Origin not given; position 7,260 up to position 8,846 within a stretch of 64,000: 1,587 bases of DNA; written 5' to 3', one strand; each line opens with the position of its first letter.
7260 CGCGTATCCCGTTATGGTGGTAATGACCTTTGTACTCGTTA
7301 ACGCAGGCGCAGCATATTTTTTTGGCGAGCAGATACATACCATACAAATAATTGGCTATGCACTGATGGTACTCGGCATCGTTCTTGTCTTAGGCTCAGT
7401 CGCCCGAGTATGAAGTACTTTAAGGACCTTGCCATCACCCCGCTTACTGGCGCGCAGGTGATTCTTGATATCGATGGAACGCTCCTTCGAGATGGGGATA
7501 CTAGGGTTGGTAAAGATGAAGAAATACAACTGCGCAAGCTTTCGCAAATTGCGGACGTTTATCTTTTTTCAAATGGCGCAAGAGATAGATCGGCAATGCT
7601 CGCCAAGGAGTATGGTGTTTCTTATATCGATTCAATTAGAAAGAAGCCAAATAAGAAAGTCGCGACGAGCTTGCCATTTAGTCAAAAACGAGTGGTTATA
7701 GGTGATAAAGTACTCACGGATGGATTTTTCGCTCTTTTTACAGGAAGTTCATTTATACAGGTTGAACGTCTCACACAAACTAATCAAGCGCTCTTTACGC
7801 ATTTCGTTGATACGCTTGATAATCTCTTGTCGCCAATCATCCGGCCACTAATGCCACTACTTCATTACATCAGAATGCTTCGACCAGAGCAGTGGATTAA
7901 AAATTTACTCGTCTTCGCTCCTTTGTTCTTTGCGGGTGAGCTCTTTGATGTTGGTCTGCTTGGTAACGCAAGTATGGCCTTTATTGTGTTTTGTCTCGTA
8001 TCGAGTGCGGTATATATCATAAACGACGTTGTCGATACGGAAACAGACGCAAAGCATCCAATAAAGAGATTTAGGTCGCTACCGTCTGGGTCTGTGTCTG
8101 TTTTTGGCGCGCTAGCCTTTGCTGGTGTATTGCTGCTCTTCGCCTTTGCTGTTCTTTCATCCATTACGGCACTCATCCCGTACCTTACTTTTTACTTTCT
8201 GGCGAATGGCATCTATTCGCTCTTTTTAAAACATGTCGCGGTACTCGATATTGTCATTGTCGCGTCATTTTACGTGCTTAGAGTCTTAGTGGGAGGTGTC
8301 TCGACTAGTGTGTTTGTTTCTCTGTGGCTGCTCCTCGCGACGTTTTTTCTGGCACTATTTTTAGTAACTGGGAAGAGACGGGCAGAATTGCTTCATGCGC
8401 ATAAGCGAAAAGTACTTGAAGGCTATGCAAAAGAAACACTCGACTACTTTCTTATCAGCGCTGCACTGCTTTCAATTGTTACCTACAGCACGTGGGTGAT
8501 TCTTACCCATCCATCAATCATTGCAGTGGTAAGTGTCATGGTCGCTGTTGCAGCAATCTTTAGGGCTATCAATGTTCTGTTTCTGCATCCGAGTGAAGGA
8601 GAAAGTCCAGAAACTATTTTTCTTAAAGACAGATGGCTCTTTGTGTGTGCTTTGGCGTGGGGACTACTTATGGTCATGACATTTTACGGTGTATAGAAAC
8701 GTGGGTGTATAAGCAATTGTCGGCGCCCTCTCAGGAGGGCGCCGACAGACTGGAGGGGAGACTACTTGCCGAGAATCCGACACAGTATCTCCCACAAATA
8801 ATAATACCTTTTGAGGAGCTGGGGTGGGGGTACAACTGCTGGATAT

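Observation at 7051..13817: Candidate lipid-linked pentose (decaprenyl-phospho-arabinose-like) pathway built from fused enzymes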

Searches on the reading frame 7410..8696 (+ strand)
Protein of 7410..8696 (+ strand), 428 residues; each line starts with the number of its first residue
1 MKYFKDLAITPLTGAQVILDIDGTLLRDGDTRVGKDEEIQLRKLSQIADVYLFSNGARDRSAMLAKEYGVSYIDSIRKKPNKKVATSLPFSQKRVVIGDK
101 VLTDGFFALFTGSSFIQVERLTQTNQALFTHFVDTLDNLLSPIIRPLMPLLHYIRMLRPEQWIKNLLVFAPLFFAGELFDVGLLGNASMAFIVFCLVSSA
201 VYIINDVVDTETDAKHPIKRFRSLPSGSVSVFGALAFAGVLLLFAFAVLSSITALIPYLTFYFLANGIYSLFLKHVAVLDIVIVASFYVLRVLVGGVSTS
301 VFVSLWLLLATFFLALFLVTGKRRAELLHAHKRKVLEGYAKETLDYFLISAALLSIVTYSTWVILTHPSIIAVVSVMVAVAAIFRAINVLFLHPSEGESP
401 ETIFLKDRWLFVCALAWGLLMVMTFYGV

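Call 3: search_protein_families(library=pfam, proteins=[window:7410-8696:+], max_evalue=0.01)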
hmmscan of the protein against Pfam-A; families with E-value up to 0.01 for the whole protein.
window:7410-8696:+ (428 aa): 1 family
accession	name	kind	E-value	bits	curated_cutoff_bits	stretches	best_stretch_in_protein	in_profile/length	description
PF01040.23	UbiA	-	4e-19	69.3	34.2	1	185-390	20-232/250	UbiA prenyltransferase family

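Call 4: search_protein_families(library=ncbifam, proteins=[window:7410-8696:+], max_evalue=0.01)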
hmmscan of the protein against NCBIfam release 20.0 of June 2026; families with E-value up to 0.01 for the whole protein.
window:7410-8696:+ (428 aa): 12 families
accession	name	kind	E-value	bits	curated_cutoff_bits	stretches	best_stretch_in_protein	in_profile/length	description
NF008978.0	PRK12324.1-4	equivalog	2.9e-59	200.6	207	1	153-426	35-320/322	decaprenyl-phosphate phosphoribosyltransferase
NF008977.0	PRK12324.1-2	equivalog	1.4e-55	188.8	234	1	150-424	2-286/297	decaprenyl-phosphate phosphoribosyltransferase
NF006088.0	PRK08238.1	equivalog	1.4e-46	159.2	351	1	150-343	192-390/482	UbiA family prenyltransferase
NF008976.0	PRK12324.1-1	equivalog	4.5e-46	157.6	474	1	154-417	22-295/306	decaprenyl-phosphate phosphoribosyltransferase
TIGR01668.1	YqeG_hyp_ppase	hypoth_equivalog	8.2e-12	45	89.1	1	17-143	28-160/170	YqeG family HAD IIIA-type phosphatase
TIGR01474.1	ubiA_proteo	equivalog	3.1e-07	30.2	275.45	1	151-306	2-164/282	4-hydroxybenzoate octaprenyltransferase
NF009521.0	PRK12882.1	equivalog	4.9e-07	29.2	296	1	153-300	8-153/280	geranylgeranylglycerol-phosphate geranylgeranyltransferase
TIGR01473.1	cyoE_ctaB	equivalog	1.1e-06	28.6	210.3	1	152-389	2-249/281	heme o synthase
NF003348.0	PRK04375.1-1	equivalog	0.00014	21.4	285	1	152-313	5-170/292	heme o synthase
NF003349.0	PRK04375.1-2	equivalog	0.00088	18.5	246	1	191-296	65-173/318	heme o synthase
TIGR01475.1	ubiA_other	subfamily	0.0013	18.2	180.8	1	170-307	17-162/282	UbiA-like polyprenyltransferase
TIGR01662.1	HAD-SF-IIIA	subfamily_domain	0.0031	17.6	44.6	0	17-120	3-140/141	HAD-IIIA family hydrolase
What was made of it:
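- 7857..8696 (+): UbiA-type polyprenyl-phosphate 5-phosphoribosyltransferase domain (PPPRS/DPPRS-like, aa 150-428, 8-9 TM). NCBIfam DPPRS NF008978, 200.6 bits, E 3e-59 (call 4).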

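Call 5: search_solved_structures(query=window:7410-8696:+, max_evalue=0.01, show_alignments=2)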
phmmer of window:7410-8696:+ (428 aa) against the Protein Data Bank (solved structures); distinct sequences matched with E-value up to 0.01: 2.
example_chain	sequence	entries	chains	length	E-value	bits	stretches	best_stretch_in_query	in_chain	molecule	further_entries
8j8j_D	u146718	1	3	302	8.9e-39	137.1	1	152-418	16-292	Decaprenyl-phosphate phosphoribosyltransferase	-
8j8k_A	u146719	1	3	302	6.7e-30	107.9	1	152-418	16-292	Decaprenyl-phosphate phosphoribosyltransferase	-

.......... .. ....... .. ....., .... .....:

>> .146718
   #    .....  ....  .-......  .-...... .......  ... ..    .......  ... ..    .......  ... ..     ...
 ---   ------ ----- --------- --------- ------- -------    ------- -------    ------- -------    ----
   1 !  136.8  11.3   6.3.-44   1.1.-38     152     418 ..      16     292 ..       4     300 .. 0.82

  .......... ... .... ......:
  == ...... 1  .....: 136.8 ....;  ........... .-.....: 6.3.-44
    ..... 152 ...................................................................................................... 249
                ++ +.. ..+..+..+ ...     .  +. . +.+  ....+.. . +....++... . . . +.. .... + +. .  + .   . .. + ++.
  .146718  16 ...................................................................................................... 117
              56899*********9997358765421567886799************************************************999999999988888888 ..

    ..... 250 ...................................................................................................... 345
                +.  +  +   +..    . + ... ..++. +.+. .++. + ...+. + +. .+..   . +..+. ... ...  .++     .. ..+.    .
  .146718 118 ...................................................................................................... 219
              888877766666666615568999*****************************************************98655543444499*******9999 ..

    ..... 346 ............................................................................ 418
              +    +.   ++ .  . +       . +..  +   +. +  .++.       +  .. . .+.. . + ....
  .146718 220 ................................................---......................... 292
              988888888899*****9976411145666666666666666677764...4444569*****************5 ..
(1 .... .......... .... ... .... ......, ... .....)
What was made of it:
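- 7857..8696 (+): PDB 8J8J Rv3806c, E 9e-39 over aa 152-418 (call 5).
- Checked: That was the only structure family found at E<=0.01 (call 5).
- Rv3806c is the only solved UbiA-family structure matched at E<=0.01 (call 5).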

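Call 8: find_homologous_proteins(query=window:7410-8696:+, max_evalue=0.00001)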
Query window:7410-8696:+ (428 aa): 853 proteins with E <= 0.00001 among 8000 candidates; the best 120 are listed.
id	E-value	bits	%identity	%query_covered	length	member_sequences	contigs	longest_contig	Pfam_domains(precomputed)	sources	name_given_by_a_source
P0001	5.2e-272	920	100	100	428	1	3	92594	PF01040.24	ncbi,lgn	-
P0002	9.4e-177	606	65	100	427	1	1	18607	PF01040.24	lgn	-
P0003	2.8e-149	516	57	100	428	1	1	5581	PF01040.24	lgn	-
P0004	2.4e-102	361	43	100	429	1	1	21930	PF01040.24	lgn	-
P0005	8.3e-102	360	42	100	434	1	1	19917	PF01040.24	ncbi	-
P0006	2.3e-101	358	43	100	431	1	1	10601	PF01040.24,PF13242.13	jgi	jgi:decaprenyl-phosphate phosphoribosyltransferase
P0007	1.2e-100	356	42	100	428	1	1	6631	PF09419.17,PF01040.24,PF13242.13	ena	-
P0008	4.6e-100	354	41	100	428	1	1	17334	PF01040.24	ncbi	-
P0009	1.9e-99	352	45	99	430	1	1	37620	PF01040.24,PF13242.13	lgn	-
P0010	3.8e-99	351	44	100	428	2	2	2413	PF01040.24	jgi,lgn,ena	-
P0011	3.8e-99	351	43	100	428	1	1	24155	PF01040.24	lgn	-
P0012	3.2e-98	348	42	97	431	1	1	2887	PF09419.17,PF01040.24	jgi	jgi:decaprenyl-phosphate phosphoribosyltransferase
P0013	1.8e-97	345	42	97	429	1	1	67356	PF01040.24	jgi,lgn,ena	-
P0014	1.0e-96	343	42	100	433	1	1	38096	PF01040.24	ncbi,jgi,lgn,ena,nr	ncbi:MAG TPA: decaprenyl-phosphate phosphoribosyltransferase [Candidatus Paceibacterota bacterium]|n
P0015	1.1e-96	343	40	100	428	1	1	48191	PF01040.24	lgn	-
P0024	2.4e-93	332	40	99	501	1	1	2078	PF09419.17,PF01040.24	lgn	-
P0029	4.3e-92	328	39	100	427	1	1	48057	PF09419.17,PF01040.24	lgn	-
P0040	7.6e-86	307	38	100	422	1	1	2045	PF09419.17,PF01040.24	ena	-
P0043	2.5e-84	302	40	99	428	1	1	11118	PF09419.17,PF01040.24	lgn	-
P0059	5.5e-78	281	39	97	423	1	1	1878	PF09419.17,PF01040.24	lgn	-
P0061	1.5e-77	280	37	99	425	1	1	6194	PF09419.17,PF01040.24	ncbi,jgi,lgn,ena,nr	ncbi:hypothetical protein FJZ48_03200 [Candidatus Uhrbacteria bacterium]|nr:hypothetical protein [Ca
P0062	1.8e-76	276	38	100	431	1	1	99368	PF09419.17,PF01040.24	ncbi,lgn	-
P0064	1.4e-75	273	37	97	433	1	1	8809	PF09419.17,PF01040.24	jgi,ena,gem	-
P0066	1.9e-74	270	38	96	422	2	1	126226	PF01040.24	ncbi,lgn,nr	ncbi:MAG: UbiA family prenyltransferase [Candidatus Zambryskibacteria bacterium]|nr:UbiA family pren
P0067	1.0e-73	267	39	97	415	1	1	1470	PF09419.17,PF01040.24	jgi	jgi:4-hydroxybenzoate polyprenyltransferase/predicted HAD superfamily phosphohydrolase YqeG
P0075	4.9e-71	258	37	97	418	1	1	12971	PF09419.17,PF01040.24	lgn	-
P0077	1.2e-70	257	39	97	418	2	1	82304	PF09419.17,PF00702.33,PF01040.24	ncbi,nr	ncbi:MAG TPA: UbiA family prenyltransferase [Candidatus Paceibacterota bacterium]|nr:UbiA family pre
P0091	5.7e-64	235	34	99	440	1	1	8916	PF09419.17,PF01040.24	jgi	jgi:decaprenyl-phosphate phosphoribosyltransferase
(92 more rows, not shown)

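Call 11: find_encoding_contigs(protein=P0014, flank=10000, max_places=2)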
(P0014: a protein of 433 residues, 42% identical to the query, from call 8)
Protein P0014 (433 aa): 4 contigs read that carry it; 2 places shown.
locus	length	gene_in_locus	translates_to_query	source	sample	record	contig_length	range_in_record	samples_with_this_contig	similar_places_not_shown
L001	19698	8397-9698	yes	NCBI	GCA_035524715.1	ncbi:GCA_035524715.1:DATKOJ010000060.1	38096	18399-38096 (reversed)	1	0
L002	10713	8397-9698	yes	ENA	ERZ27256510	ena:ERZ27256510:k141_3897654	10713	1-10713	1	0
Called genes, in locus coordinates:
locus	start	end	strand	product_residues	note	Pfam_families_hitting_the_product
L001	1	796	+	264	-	PF13692:Glyco_trans_1_4 (weak), PF00534:Glycos_transf_1 (weak)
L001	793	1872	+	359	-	PF13439:Glyco_transf_4, PF13579:Glyco_trans_4_4, PF20706:GT4-conflict (weak), PF00534:Glycos_transf_1, PF13692:Glyco_trans_1_4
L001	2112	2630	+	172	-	-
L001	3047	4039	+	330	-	PF03721:UDPG_MGDP_dh_N, PF00984:UDPG_MGDP_dh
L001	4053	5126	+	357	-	PF00534:Glycos_transf_1 (weak), PF13692:Glyco_trans_1_4, PF13524:Glyco_trans_1_2 (weak)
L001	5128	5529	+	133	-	PF04138:GtrA_DPMS_TM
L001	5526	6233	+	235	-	PF00535:Glycos_transf_2, PF13641:Glyco_tranf_2_3 (weak)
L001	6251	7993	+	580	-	-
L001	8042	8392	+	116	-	PF00893:Multi_Drug_Res (faint)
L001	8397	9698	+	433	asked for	PF01040:UbiA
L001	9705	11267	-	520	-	-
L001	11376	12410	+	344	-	PF01073:3Beta_HSD, PF01370:Epimerase, PF02719:Polysacc_synt_2 (weak), PF04321:RmlD_sub_bind, PF13460:NAD_binding_10, PF16363:GDP_Man_Dehyd, PF07993:NAD_binding_4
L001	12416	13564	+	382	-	PF00534:Glycos_transf_1, PF13692:Glyco_trans_1_4, PF13524:Glyco_trans_1_2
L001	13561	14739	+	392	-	PF13439:Glyco_transf_4, PF13579:Glyco_trans_4_4, PF13477:Glyco_trans_4_2 (faint), PF00534:Glycos_transf_1, PF13692:Glyco_trans_1_4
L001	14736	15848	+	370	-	PF00155:Aminotran_1_2, PF00266:Aminotran_5 (faint), PF01041:DegT_DnrJ_EryC1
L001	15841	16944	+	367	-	PF01408:GFO_IDH_MocA, PF02894:GFO_IDH_MocA_C (weak), PF22725:GFO_IDH_MocA_C3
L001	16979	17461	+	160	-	PF25084:LbH_EIF2B (weak), PF25087:GMPPB_C (weak), PF00132:Hexapep, PF14602:Hexapep_2 (faint), PF00132:Hexapep (weak)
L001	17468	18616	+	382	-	PF13439:Glyco_transf_4, PF20706:GT4-conflict, PF00534:Glycos_transf_1, PF13692:Glyco_trans_1_4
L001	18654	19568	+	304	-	PF01073:3Beta_HSD, PF01370:Epimerase, PF02719:Polysacc_synt_2, PF04321:RmlD_sub_bind, PF13460:NAD_binding_10, PF16363:GDP_Man_Dehyd, PF07993:NAD_binding_4 (weak)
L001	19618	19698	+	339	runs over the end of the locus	PF01370:Epimerase, PF02719:Polysacc_synt_2 (weak), PF04321:RmlD_sub_bind, PF16363:GDP_Man_Dehyd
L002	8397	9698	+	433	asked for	PF01040:UbiA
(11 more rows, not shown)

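Call 12: find_encoding_contigs(protein=P0066, flank=10000, max_places=2)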
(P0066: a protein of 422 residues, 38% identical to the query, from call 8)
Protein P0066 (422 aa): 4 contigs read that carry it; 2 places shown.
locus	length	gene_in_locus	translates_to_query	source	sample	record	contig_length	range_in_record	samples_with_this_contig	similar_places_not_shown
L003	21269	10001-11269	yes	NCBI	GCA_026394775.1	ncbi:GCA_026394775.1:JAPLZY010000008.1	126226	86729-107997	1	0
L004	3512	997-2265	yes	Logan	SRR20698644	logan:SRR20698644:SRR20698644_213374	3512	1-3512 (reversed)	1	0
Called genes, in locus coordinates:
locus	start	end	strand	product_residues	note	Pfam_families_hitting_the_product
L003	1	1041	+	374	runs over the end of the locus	PF13439:Glyco_transf_4, PF13579:Glyco_trans_4_4, PF20706:GT4-conflict, PF00534:Glycos_transf_1, PF13692:Glyco_trans_1_4, PF13524:Glyco_trans_1_2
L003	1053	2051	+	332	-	PF13439:Glyco_transf_4 (faint), PF13692:Glyco_trans_1_4, PF00534:Glycos_transf_1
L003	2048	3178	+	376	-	PF13439:Glyco_transf_4 (weak), PF20706:GT4-conflict, PF00534:Glycos_transf_1, PF13692:Glyco_trans_1_4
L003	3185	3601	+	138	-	PF04138:GtrA_DPMS_TM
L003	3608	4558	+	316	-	PF01073:3Beta_HSD, PF01370:Epimerase, PF02719:Polysacc_synt_2, PF04321:RmlD_sub_bind, PF16363:GDP_Man_Dehyd, PF07993:NAD_binding_4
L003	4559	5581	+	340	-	PF13692:Glyco_trans_1_4 (faint), PF00534:Glycos_transf_1 (weak)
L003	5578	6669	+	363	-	PF00534:Glycos_transf_1, PF13692:Glyco_trans_1_4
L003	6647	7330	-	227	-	PF00535:Glycos_transf_2, PF10111:Glyco_tranf_2_2, PF13641:Glyco_tranf_2_3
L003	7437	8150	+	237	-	PF00535:Glycos_transf_2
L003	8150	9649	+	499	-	-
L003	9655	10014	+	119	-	PF00893:Multi_Drug_Res (weak), PF10639:TMEM234 (weak)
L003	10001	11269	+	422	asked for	PF01040:UbiA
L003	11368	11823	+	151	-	PF04608:PgpA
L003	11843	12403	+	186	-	-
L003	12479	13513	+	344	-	PF01073:3Beta_HSD, PF01370:Epimerase, PF02719:Polysacc_synt_2, PF04321:RmlD_sub_bind, PF13460:NAD_binding_10, PF16363:GDP_Man_Dehyd, PF07993:NAD_binding_4 (weak)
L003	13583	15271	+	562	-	-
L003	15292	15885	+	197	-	PF05148:Methyltransf_8 (weak), PF13489:Methyltransf_23, PF08241:Methyltransf_11, PF08242:Methyltransf_12 (weak), PF13649:Methyltransf_25 (weak), PF13847:Methyltransf_31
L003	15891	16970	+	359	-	PF13439:Glyco_transf_4, PF00534:Glycos_transf_1, PF13692:Glyco_trans_1_4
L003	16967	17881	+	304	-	PF13489:Methyltransf_23, PF07021:MetW, PF13847:Methyltransf_31, PF08241:Methyltransf_11, PF08242:Methyltransf_12, PF13649:Methyltransf_25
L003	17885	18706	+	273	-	PF02353:CMAS (weak), PF13489:Methyltransf_23, PF13847:Methyltransf_31, PF08241:Methyltransf_11, PF08242:Methyltransf_12 (weak), PF13649:Methyltransf_25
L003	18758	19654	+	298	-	PF14305:ATPgrasp_TupA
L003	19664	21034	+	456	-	PF04015:DUF362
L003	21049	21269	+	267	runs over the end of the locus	PF00535:Glycos_transf_2, PF10111:Glyco_tranf_2_2 (weak), PF13641:Glyco_tranf_2_3 (weak)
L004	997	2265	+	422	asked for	PF01040:UbiA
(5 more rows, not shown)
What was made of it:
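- Calls 11 and 12.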

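Call 26: search_dna_similar(query=window:7410-8696:+, collection=plasmids, mode=protein, max_rows=25)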
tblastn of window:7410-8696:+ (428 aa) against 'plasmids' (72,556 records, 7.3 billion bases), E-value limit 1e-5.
Records with a match: 102; places in all: 102; records where one place covers at least 80% of the query: 0.
Best place of each record, by identity: <60% 102.
By first word of the organism name: Rhizobium 36; Sinorhizobium 5; Salipiger 3; Cereibacter 3; Burkholderia 3; Vibrio 3; Azospirillum 3; Sphingomonadaceae 3; Mesorhizobium 3; Natronococcus 2; and 31 more.
By predicted mobility (MOB-suite, as given by PLSDB): non-mobilizable 71; conjugative 21; mobilizable 10.
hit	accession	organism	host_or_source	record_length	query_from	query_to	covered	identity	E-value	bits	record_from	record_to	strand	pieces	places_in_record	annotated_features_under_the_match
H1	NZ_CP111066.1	Chondrinema litorale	Seaweed,red alga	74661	150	426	65%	37.5%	4e-32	136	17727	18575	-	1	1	decaprenyl-phosphate phosphoribosyltransferase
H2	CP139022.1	Flammeovirgaceae bacterium SG7u.111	Seagrass,tissue sample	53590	154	426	64%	37.0%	5e-29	127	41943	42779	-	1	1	decaprenyl-phosphate phosphoribosyltransferase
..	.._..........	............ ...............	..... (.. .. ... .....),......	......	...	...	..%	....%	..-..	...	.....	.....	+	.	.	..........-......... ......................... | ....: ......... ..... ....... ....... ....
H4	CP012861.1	Persicobacter sp. JZB09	cell culture,soil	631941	154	417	62%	35.5%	1e-20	102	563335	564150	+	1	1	record has no annotation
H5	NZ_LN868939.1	Nocardia farcinica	not known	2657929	154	417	62%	35.2%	9e-24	111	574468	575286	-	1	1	none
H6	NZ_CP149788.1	Haloterrigena sp. KLK7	cell culture,salt lake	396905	154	428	64%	33.1%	2e-23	110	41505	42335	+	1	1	decaprenyl-phosphate phosphoribosyltransferase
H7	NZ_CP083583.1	Kovacikia minuta CCNUW1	cell culture,fresh water lake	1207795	153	362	49%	42.6%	1e-20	102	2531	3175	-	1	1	record has no annotation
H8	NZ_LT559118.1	Nonomuraea gerenzanensis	-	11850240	149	425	65%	31.9%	2e-14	83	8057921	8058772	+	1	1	none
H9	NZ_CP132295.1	Natronococcus sp. AD-5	cell culture,sediment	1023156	154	426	64%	32.2%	5e-23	109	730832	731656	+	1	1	record has no annotation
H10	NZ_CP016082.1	Streptomyces sp. SAT1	Adenophora trachelioides Maxim.,single ...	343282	154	423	63%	32.5%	2e-12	77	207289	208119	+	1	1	UbiA prenyltransferase family protein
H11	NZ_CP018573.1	Marivivens sp. JLT3646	cell culture,shallow-sea hydrothermal ...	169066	155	426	64%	32.2%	2e-23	110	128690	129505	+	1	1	decaprenyl-phosphate phosphoribosyltransferase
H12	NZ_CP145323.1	Rhodococcus ruber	-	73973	154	417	62%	32.0%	2e-25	116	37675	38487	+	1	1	decaprenyl-phosphate phosphoribosyltransferase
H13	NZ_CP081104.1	Ruegeria conchae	-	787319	117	355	56%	35.0%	3e-25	116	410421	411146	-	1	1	UbiA family prenyltransferase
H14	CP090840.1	Streptomyces viridifaciens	Whole organism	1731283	154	427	64%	30.3%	7e-23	108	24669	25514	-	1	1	decaprenyl-phosphate phosphoribosyltransferase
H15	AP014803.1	Rhodovulum sulfidophilum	-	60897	117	336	51%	36.7%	3e-23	110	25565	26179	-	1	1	prenyltransferase family protein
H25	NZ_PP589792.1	Lactococcus sp.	Bacterial culture,Dairy environment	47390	150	362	50%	34.6%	7e-22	105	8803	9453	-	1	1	decaprenyl-phosphate phosphoribosyltransferase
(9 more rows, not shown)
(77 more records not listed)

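Call 27: search_dna_similar(query=window:7410-8696:+, collection=phages, mode=protein, max_rows=15)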
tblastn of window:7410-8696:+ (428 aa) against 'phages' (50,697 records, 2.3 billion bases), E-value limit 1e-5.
Records with a match: 1; places in all: 1; records where one place covers at least 80% of the query: 0.
Best place of each record, by identity: <60% 1.
By first word of the organism name: Bacteriophage 1.
By host as written in the record: - 1.
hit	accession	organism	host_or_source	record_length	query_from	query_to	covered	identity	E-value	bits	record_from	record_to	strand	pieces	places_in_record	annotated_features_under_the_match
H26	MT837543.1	Bacteriophage sp.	human fecal samples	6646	154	426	64%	31.0%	4e-24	111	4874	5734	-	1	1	record has no annotation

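Call 28: get_annotated_region(hit=H25, flank=8000)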
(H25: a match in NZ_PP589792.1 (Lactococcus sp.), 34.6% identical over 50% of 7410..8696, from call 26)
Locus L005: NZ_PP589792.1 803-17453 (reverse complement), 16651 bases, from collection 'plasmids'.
description: Lactococcus sp. strain LLF27 plasmid pLLF27D, complete sequence
organism: Lactococcus sp. (NCBI taxid 44273)
taxonomy: Bacteria; Bacillota; Bacilli; Lactobacillales; Streptococcaceae; Lactococcus; Lactococcus sp.
host: -; source: Bacterial culture,Dairy environment; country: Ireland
typing (MOB-suite, as given by PLSDB): mobilizable; replicon rep_cluster_414,rep_cluster_656; relaxase MOBP,MOB_Unknown
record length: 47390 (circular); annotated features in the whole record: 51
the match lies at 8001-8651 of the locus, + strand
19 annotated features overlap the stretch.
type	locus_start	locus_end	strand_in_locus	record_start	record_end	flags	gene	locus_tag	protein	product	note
CDS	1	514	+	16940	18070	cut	-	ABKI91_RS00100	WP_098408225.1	glycoside hydrolase family 99-like domain-containing protein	-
CDS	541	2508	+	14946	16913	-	-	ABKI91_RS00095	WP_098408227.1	capsular polysaccharide synthesis protein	-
CDS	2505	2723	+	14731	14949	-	-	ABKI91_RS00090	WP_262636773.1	hypothetical protein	-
CDS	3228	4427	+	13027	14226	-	-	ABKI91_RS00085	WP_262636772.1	O-antigen ligase family protein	-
CDS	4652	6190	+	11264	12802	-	-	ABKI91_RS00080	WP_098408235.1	oligosaccharide flippase family protein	-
CDS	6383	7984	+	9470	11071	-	-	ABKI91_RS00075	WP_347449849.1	hypothetical protein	-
CDS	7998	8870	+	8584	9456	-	-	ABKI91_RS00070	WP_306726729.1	decaprenyl-phosphate phosphoribosyltransferase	-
CDS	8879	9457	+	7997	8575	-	-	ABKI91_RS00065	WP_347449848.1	HAD-IB family phosphatase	GO:0008152 - metabolic process [Evidence IEA]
CDS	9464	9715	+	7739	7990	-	-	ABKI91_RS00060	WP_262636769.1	GtrA family protein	GO:0000271 - polysaccharide biosynthetic process [Evidence IEA]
CDS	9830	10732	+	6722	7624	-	-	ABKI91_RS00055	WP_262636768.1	phosphodiester glycosidase family protein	-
CDS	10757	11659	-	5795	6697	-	-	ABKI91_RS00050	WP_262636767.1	LCP family protein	-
CDS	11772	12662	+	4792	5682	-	-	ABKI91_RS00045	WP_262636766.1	IS982-like element IS982B family transposase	GO:0006313 - DNA transposition [Evidence IEA]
CDS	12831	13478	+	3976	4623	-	pcp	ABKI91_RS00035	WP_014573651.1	pyroglutamyl-peptidase I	GO:0030163 - protein catabolic process [Evidence IEA]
CDS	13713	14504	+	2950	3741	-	-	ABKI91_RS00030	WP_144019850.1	Type 1 glutamine amidotransferase-like domain-containing protein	GO:0006508 - proteolysis [Evidence IEA]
CDS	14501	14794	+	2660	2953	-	-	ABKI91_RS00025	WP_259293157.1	hypothetical protein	-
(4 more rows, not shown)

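Call 29: get_annotated_region(hit=H1, flank=8000)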
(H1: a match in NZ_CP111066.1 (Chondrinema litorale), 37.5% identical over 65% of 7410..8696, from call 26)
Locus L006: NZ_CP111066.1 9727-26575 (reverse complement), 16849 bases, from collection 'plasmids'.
description: Chondrinema litorale strain WSW3-B12 plasmid unnamed24, complete sequence
organism: Chondrinema litorale (NCBI taxid 2994555)
taxonomy: Bacteria; Bacteroidota; Cytophagia; Cytophagales; Flammeovirgaceae; Chondrinema; Chondrinema litorale
host: -; source: Seaweed,red alga; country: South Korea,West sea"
typing (MOB-suite, as given by PLSDB): non-mobilizable
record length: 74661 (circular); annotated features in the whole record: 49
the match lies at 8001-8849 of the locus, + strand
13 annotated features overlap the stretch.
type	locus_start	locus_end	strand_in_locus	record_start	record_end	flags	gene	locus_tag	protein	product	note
CDS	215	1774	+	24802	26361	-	-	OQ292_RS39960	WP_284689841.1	hypothetical protein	-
CDS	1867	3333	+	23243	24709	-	-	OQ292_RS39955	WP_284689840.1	DUF2723 domain-containing protein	-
CDS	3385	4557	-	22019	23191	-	-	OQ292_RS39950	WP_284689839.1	IS3 family transposase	-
CDS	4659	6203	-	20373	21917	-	-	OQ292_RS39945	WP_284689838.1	glycosyltransferase family 39 protein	-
CDS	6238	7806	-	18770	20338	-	-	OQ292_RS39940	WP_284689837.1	hypothetical protein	-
CDS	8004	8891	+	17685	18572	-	-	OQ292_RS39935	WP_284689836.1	decaprenyl-phosphate phosphoribosyltransferase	-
CDS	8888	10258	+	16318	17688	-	-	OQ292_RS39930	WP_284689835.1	FAD-binding oxidoreductase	-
CDS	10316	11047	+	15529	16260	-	-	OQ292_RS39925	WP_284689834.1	SDR family oxidoreductase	-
CDS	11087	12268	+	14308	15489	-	-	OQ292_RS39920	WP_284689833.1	acyltransferase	-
CDS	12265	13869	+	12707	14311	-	-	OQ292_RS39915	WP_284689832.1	glycosyltransferase family 39 protein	-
CDS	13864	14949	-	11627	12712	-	-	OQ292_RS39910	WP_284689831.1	acyltransferase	-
CDS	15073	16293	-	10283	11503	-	-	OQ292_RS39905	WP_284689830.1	hypothetical protein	-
CDS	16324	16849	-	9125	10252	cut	-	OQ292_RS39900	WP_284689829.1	hypothetical protein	-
